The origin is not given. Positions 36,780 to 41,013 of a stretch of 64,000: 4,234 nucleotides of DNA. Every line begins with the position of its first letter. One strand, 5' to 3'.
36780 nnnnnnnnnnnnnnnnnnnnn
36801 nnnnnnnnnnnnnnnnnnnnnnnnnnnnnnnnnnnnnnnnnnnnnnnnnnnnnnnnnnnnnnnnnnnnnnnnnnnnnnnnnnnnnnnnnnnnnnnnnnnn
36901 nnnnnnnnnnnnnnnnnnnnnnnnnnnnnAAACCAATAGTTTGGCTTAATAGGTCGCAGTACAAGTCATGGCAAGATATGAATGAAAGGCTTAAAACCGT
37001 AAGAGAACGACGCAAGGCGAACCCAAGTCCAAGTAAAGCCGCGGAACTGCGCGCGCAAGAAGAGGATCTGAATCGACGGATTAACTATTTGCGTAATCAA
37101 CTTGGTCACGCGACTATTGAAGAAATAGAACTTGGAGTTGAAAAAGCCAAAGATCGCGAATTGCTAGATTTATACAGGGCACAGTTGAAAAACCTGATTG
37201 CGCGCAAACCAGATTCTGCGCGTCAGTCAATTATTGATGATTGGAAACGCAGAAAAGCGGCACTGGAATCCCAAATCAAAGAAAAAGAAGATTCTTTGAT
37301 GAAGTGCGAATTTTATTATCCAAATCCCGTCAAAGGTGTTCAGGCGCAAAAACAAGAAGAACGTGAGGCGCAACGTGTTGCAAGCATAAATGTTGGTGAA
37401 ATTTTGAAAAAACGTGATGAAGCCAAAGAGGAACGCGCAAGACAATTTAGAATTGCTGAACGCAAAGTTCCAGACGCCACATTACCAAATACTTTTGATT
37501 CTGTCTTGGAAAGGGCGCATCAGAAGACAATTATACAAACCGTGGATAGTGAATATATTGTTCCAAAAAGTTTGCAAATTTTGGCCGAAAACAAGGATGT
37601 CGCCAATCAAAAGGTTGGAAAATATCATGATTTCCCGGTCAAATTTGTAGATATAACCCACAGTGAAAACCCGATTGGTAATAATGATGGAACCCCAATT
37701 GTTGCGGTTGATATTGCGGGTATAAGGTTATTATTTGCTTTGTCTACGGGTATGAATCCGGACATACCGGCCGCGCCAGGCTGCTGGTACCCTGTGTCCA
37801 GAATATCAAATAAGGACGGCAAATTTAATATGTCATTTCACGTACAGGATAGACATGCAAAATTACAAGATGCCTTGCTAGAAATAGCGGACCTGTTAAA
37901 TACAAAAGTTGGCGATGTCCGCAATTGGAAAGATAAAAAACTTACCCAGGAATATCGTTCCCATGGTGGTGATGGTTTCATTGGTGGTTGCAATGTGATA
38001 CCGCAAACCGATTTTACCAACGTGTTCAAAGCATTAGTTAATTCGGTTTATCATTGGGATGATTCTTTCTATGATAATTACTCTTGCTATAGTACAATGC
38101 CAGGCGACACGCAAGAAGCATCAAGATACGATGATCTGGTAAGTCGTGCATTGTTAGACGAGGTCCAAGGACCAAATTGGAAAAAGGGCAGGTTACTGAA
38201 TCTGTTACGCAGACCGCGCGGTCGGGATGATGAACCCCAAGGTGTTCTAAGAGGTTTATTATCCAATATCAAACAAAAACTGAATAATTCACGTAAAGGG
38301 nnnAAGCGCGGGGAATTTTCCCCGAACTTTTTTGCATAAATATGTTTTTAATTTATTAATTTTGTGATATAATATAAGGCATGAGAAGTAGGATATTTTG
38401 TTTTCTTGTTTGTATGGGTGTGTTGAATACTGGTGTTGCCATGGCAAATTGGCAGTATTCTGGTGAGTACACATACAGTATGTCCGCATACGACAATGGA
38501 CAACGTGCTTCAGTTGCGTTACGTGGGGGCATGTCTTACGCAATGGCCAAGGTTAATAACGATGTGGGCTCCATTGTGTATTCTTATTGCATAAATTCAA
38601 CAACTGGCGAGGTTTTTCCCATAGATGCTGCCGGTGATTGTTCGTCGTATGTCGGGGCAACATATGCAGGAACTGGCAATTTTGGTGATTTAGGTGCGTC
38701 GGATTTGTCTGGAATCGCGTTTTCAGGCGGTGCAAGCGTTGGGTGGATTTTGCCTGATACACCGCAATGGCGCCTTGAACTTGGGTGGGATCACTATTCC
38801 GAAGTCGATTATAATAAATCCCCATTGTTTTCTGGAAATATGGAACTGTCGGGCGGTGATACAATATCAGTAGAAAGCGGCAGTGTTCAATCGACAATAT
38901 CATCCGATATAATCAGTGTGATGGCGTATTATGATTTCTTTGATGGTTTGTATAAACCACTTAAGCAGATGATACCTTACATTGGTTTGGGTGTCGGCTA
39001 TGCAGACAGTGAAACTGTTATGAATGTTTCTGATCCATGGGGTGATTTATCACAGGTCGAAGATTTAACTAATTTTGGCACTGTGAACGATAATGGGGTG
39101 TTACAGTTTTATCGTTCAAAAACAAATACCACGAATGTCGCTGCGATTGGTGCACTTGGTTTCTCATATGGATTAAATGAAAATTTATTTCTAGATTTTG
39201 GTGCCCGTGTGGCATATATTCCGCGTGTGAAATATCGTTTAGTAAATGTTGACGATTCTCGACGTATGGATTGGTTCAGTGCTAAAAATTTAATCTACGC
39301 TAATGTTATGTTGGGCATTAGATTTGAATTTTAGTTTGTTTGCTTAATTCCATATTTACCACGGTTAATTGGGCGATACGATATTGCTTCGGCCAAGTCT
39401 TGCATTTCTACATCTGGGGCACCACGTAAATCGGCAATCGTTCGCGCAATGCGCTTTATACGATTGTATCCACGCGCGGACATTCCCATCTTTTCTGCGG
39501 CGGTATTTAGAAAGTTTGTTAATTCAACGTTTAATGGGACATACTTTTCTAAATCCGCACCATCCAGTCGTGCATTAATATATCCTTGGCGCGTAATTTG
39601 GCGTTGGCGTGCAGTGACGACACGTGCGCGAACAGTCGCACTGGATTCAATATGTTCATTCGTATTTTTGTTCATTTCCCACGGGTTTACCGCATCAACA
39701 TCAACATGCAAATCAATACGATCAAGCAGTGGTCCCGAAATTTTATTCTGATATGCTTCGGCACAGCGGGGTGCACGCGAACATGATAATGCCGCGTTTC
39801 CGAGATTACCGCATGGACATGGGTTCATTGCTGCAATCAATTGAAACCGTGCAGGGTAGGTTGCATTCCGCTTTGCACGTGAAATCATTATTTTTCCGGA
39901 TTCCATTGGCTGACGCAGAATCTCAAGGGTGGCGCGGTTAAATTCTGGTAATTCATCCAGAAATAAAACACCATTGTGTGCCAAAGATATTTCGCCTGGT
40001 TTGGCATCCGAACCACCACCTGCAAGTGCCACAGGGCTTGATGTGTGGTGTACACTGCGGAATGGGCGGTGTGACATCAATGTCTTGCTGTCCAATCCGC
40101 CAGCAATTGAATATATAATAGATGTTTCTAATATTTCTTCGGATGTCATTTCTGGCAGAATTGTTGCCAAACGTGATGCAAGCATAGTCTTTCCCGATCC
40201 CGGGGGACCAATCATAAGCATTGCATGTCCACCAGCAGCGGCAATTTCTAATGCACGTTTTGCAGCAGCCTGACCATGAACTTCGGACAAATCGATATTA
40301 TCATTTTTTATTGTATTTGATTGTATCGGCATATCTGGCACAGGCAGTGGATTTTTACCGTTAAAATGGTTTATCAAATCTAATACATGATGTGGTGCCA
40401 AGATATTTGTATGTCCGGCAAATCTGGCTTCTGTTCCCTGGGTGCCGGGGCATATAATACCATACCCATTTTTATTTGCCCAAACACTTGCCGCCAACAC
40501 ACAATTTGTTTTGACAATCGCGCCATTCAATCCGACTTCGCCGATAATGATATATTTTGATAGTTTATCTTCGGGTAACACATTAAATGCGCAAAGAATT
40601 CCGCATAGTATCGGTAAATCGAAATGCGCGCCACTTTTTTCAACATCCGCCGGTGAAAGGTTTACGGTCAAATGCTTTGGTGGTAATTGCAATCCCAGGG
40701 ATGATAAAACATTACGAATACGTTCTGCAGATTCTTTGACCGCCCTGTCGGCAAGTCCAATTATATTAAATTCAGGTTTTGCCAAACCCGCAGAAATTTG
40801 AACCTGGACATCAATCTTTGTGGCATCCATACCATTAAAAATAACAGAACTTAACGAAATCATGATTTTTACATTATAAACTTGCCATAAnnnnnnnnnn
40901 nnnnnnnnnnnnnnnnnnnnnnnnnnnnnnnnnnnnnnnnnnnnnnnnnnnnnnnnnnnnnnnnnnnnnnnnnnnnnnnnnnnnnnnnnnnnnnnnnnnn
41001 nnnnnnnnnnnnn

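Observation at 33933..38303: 1456-aa multi-domain protein: Gly-zipper membrane anchors, three identical 34-aa PE-rich repeats, long KER coiled coil and an orphan C-terminal domain (candidate surface antigen or host-targeted effector)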

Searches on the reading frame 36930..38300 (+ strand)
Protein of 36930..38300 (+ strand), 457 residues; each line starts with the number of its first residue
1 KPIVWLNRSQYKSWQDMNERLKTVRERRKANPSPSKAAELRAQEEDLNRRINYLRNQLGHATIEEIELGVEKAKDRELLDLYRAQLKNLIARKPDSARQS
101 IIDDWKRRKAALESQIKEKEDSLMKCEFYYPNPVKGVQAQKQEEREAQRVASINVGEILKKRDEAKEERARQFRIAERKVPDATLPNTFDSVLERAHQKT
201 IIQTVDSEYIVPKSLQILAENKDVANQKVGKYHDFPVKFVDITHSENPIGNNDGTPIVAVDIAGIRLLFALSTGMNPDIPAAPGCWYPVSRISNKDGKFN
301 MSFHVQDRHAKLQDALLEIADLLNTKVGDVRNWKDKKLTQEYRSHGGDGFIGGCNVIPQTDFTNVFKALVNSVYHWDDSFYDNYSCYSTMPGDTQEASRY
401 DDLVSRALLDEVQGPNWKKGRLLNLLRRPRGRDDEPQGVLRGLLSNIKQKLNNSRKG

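Call 24: predict_structure(alignment_id=A3)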
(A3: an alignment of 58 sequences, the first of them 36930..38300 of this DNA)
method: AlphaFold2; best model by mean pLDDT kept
length: 457 residues; sequences in the alignment: 58
mean_pLDDT: 86.4   pTM: 0.57
mean pLDDT of the five models: 86.4, 85.6, 84.9, 84.5, 83.9
residues with pLDDT >= 90: 305; 70-90: 67; 50-70: 62; < 50: 23
segments of 3 or more residues with pLDDT < 50: 173-179, 427-435
pLDDT, mean of each block of 10 residues (from residue 1): 94 98 98 96 98 95 97 97 97 95 98 98 96 89 83 52 61 49 77 95 93 97 92 94 91 96 95 86 95 92 73 94 97 97 94 96 94 80 85 93 90 63 48 45 63 60
secondary structure, 60 per line:
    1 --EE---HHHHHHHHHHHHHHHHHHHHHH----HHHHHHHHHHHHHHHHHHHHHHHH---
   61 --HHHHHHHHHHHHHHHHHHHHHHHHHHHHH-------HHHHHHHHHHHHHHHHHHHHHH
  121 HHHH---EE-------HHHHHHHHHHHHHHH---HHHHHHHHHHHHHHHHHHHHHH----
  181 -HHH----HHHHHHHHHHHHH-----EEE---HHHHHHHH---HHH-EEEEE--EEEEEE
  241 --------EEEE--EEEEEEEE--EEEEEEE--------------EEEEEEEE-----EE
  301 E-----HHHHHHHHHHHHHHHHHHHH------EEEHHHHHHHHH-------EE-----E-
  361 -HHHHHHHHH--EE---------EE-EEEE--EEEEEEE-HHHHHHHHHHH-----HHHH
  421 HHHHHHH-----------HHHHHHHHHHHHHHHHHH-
elements in order: H8-29 H34-57 H63-91 H99-124 H137-151 H155-176 H189-201 E207-209 H213-220 E228-232 E235-240 E249-252 E255-262 E265-271 E286-293 E299-301 H307-326 E333-335 H336-344 H362-370 E387-390 E393-399 H401-411 H417-427 H439-456
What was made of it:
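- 37518..38162 (+): C-terminal alpha/beta domain, aa 1196-1410, with no detectable relative outside this family. pLDDT is mostly above 90 (call 24).
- On Autotransporter / classical surface antigen: The C-terminal domain is modelled as alpha/beta, not a barrel (call 24).
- Checked: The 'KER coiled coil' is modelled as two helical hairpins with pLDDT 94-98 (call 24).
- The helical hairpins are confidently modelled (call 24).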

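Call 61: fold_search(model_id=the predicted structure, library=pdb)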
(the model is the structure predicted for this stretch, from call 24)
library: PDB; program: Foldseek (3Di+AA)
matches with E <= 10: 140; with E <= 0.001: 0
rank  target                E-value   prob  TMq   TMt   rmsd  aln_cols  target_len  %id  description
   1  5c5b_D                2.0e-02  0.25  0.11  0.13  38.4       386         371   11  Crystal Structure of Human APPL BAR-PH Heterodimer (released 2016-06-22)
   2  5c5b_B                2.0e-02  0.23  0.11  0.13  38.2       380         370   12  Crystal Structure of Human APPL BAR-PH Heterodimer (released 2016-06-22)
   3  4h8s_C                9.0e-02  0.14  0.10  0.12  34.3       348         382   11  Crystal structure of human APPL2BARPH domain (released 2012-10-17)
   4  4h8s_A                9.5e-02  0.21  0.12  0.14  38.0       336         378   10  Crystal structure of human APPL2BARPH domain (released 2012-10-17)
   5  4h8s_B                1.4e-01  0.16  0.11  0.14  36.2       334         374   11  Crystal structure of human APPL2BARPH domain (released 2012-10-17)
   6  5c5b_A                1.7e-01  0.13  0.11  0.14  38.1       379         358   11  Crystal Structure of Human APPL BAR-PH Heterodimer (released 2016-06-22)
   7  2z0o                  2.3e-01  0.12  0.11  0.14  36.0       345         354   11  Crystal structure of APPL1-BAR-PH domain (released 2008-05-13)
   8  2q13                  4.8e-01  0.08  0.11  0.13  35.4       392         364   10  Crystal structure of BAR-PH domain of APPL1 (released 2007-08-14)
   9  5c5b_C                5.0e-01  0.09  0.11  0.13  38.0       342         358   10  Crystal Structure of Human APPL BAR-PH Heterodimer (released 2016-06-22)
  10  8pop_B                1.3e+00  0.20  0.11  0.30  11.4       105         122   17  HK97 small terminase in complex with DNA (released 2023-08-09)
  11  6zsj_C                1.3e+00  0.51  0.12  0.40  13.1       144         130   11  The mechanism of activation of the actin binding protein EHBP1 by Rab8 family members. (released 2020-09-02)
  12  1i49_A                1.4e+00  0.18  0.11  0.22  17.3       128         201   10  CRYSTAL STRUCTURE ANALYSIS OF ARFAPTIN (released 2001-05-16)
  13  1x8z_A                1.5e+00  0.35  0.10  0.28  18.0       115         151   15  Crystal structure of a pectin methylesterase inhibitor from Arabidopsis thaliana (released 2004-12-28)
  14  8foe_1                1.5e+00  0.30  0.10  0.06  14.7       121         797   16  Cryo-EM structure of S. cerevisiae DNA polymerase alpha-primase complex bound to a template DNA (released 2023-05-31)
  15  4ons_A                1.7e+00  0.33  0.12  0.22  17.7       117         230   18  Structural and thermodynamic characterization of cadherin-beta-catenin-alpha-catenin complex formation (released 2014-04-09)
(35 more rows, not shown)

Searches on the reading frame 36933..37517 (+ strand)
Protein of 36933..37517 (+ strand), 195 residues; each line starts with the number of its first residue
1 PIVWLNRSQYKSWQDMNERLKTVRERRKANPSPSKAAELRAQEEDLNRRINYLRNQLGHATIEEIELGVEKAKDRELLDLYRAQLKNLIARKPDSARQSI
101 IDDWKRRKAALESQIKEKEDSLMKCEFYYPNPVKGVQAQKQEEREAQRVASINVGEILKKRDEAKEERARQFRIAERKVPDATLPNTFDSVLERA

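Call 35: search_protein_families(library=pfam, proteins=[window:36933-37517:+], max_evalue=10)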
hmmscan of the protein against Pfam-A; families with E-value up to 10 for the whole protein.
window:36933-37517:+ (195 aa): 5 families
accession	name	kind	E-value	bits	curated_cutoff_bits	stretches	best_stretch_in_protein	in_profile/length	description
PF14276.11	DUF4363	-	0.002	18.5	27.5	1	3-74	1-72/107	Domain of unknown function (DUF4363)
PF02601.20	Exonuc_VII_L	-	0.013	15.4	35.9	1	31-171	129-265/315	Exonuclease VII, large subunit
PF05300.16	MIC19_MIC25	-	0.019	15.8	33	1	16-59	101-141/168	MICOS complex subunit MIC19/MIC25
PF12700.13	HlyD_2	-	0.2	10.8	25.1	1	13-137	100-213/416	HlyD family secretion protein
PF24610.1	DUF7623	-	1.9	9.1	27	1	23-51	25-54/64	Domain of unknown function (DUF7623)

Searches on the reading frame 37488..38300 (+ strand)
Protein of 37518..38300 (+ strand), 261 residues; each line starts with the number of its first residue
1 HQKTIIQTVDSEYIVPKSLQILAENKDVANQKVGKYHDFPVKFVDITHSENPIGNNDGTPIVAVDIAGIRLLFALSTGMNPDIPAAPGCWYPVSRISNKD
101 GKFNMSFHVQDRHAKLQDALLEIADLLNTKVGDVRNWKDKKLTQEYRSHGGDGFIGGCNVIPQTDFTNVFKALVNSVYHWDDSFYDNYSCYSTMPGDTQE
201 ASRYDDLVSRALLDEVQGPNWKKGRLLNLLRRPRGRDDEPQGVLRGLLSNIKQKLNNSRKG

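Call 35: search_protein_families(library=pfam, proteins=[window:37518-38300:+], max_evalue=10)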
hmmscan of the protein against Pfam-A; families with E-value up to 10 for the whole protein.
window:37518-38300:+ (261 aa): 0 families

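Call 94: find_homologous_proteins(query=A5, max_evalue=0.001)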
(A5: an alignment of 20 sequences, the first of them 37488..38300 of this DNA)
Query A5 (20 sequences) (271 aa, profile of the alignment): 1 proteins with E <= 0.001 among 4719 candidates.
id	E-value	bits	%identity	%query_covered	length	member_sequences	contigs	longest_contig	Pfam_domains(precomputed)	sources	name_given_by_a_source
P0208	3.1e-63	232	37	36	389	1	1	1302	-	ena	-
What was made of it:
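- Tried and rejected: Searching with the C-domain profile returned a single fragment (call 94).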

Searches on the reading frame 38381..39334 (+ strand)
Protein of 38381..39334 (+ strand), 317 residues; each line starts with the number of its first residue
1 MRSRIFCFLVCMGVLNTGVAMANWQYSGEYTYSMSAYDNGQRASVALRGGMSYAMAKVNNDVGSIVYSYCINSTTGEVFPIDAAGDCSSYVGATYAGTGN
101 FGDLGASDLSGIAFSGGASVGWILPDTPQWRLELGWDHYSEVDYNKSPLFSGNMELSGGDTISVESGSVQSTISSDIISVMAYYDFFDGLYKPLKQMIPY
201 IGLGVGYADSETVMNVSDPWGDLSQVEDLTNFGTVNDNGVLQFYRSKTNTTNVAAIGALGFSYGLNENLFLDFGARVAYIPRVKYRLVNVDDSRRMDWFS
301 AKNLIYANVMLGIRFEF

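Call 7: search_protein_families(library=pfam, proteins=[window:38381-39334:+], max_evalue=0.01)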
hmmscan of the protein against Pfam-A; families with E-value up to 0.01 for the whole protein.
window:38381-39334:+ (317 aa): 0 families

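Call 8: search_protein_families(library=ncbifam, proteins=[window:38381-39334:+], max_evalue=0.01)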
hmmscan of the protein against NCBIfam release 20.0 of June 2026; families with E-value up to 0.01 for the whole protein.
window:38381-39334:+ (317 aa): 0 families

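Call 15: search_protein_families(library=phrogs, proteins=[window:38381-39334:+], max_evalue=0.1)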
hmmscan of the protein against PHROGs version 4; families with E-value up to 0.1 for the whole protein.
window:38381-39334:+ (317 aa): 0 families

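Call 35: search_protein_families(library=pfam, proteins=[window:38381-39331:+], max_evalue=10)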
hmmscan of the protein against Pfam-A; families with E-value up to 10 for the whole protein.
window:38381-39331:+ (317 aa): 2 families
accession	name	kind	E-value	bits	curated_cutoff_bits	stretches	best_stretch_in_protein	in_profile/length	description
PF09411.16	PagL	-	0.043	14.4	23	1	91-144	63-119/136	Lipid A 3-O-deacylase (PagL)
PF22758.2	Phage_cement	-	0.11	13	27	1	18-104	61-140/146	Structural cement protein (E217 gp24/Pam3 gp6)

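Call 74: search_protein_families(library=padloc, proteins=[window:38381-39331:+], max_evalue=0.01)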
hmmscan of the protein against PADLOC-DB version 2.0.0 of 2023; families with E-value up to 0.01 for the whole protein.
window:38381-39331:+ (317 aa): 0 families

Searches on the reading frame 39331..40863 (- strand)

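Call 7: search_protein_families(library=pfam, proteins=[window:39331-40863:-], max_evalue=0.01)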
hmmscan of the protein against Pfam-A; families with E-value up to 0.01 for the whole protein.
window:39331-40863:- (510 aa): 15 families
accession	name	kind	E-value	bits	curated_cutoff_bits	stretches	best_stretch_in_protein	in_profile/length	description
PF01078.27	Mg_chelatase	-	1.1e-93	312.9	20.3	1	191-393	1-203/207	Magnesium chelatase, subunit ChlI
PF13541.12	ChlI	-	2.6e-30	105.2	27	1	19-139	1-118/121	Subunit ChlI of Mg-chelatase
PF13335.12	Mg_chelatase_C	-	9e-29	100.4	26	1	406-497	2-94/94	Magnesium chelatase, subunit ChlI C-terminal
PF07728.20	AAA_5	-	8.4e-11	42.5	22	1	215-352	2-126/139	AAA domain (dynein-related subfamily)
PF00493.29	MCM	-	2.1e-09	37.3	23.3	1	288-349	113-174/224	MCM P-loop domain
PF00158.32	Sigma54_activat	-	6.7e-06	26.3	20.2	1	203-347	13-142/168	Sigma-54 interaction domain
PF05496.18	RuvB_N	-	1.3e-05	25.5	27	0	196-235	10-56/159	Holliday junction DNA helicase RuvB P-loop domain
PF00004.35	AAA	-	4.5e-05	24.3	21.2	1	215-312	1-73/131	ATPase family associated with various cellular activities (AAA)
PF12775.13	AAA_7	-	0.00082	19.4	25.8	0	205-238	26-60/181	P-loop containing dynein motor region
PF13191.12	AAA_16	-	0.001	20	32.6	0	203-238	14-50/167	AAA ATPase domain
PF13671.12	AAA_33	-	0.0033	18.2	27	1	216-237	3-24/143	AAA domain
PF13401.12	AAA_22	-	0.0035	18.1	27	0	214-246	7-33/130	AAA domain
PF20030.5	bpMoxR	-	0.0055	16.2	27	0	205-237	24-56/205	MoxR domain in the MoxR-vWA-beta-propeller ternary systems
PF06068.19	TIP49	-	0.0057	16.3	23.8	0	210-253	48-91/347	TIP49 P-loop domain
PF20720.3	nSTAND3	-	0.0098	16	27.2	0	202-234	8-39/155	Novel STAND NTPase 3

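Call 8: search_protein_families(library=ncbifam, proteins=[window:39331-40863:-], max_evalue=0.01)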
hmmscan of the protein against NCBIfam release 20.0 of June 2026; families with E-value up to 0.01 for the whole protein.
window:39331-40863:- (510 aa): 16 families
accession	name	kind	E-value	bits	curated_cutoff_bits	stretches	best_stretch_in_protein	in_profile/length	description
TIGR00368.1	TIGR00368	hypoth_equivalog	8.8e-157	522.7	362.4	1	11-497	8-499/499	YifB family Mg chelatase-like AAA ATPase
NF007365.0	PRK09862.1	equivalog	1.2e-130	436.5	530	1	11-501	13-496/506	YifB family Mg chelatase-like AAA ATPase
TIGR02442.1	Cob-chelat-sub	hypoth_equivalog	1.4e-11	43.6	779.45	1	279-348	110-179/641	putative cobaltochelatase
TIGR02031.1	BchD-ChlD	equivalog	2.9e-09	36.2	499.55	1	216-349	20-144/608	magnesium chelatase ATPase subunit D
TIGR02902.1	spore_lonB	equivalog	1.2e-07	30.8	723.3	1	192-331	64-210/531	ATP-dependent protease LonB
NF038308.1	RNA_repair_RtcR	equivalog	3.4e-07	29.5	650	1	187-347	179-327/530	RNA repair transcriptional activator RtcR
TIGR00764.1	lon_rel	equivalog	1.3e-06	27.3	516.6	1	193-245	18-70/608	ATP-dependent protease LonB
NF000868.0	PRK00080.1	equivalog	7.9e-06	25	282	0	192-235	24-74/330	Holliday junction branch migration DNA helicase RuvB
TIGR02030.1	BchI-ChlI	equivalog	2.7e-05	23.5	466.95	1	279-349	114-184/337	magnesium chelatase ATPase subunit I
TIGR00635.1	ruvB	equivalog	6.6e-05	22.1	299.05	0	214-235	32-53/305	Holliday junction branch migration DNA helicase RuvB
TIGR03922.1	T7SS_EccA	equivalog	0.00076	18.2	466.65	1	201-240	302-340/557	type VII secretion AAA-ATPase EccA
NF009943.0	PRK13406.1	equivalog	0.00096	17.8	571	1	374-494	151-247/585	magnesium chelatase subunit D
TIGR02903.1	spore_lon_C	equivalog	0.0017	17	678.8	0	191-318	152-287/615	Lon family ATP-dependent protease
NF003745.1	PRK05342.1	equivalog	0.0037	16.2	359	1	214-236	111-133/418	ATP-dependent Clp protease ATP-binding subunit ClpX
TIGR03689.1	pup_AAA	equivalog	0.0075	15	504.75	0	214-255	218-259/512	proteasome ATPase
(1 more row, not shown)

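Call 74: search_protein_families(library=padloc, proteins=[window:39331-40863:-], max_evalue=0.01)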
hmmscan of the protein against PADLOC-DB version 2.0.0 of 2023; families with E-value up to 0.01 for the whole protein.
window:39331-40863:- (510 aa): 6 families
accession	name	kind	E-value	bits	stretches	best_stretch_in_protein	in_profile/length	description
PDLC01993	RtcR--CARF_AAA_HTH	-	2.5e-07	27.5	1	205-347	197-327/523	-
PDLC01994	RtcR_PspF1--CARF_AAA_HTH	-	6e-06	23.6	1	201-347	171-299/468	-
PDLC04232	IetA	-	0.00087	16.8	1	212-236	116-140/330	-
PDLC02196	IetA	-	0.0021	15.5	1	211-235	121-145/374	-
PDLC02195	IetA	-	0.0042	14.4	1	212-235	137-160/395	-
PDLC01995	RtcR_PspF2--CARF_AAA_HTH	-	0.0053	13.9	0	283-312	248-277/481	-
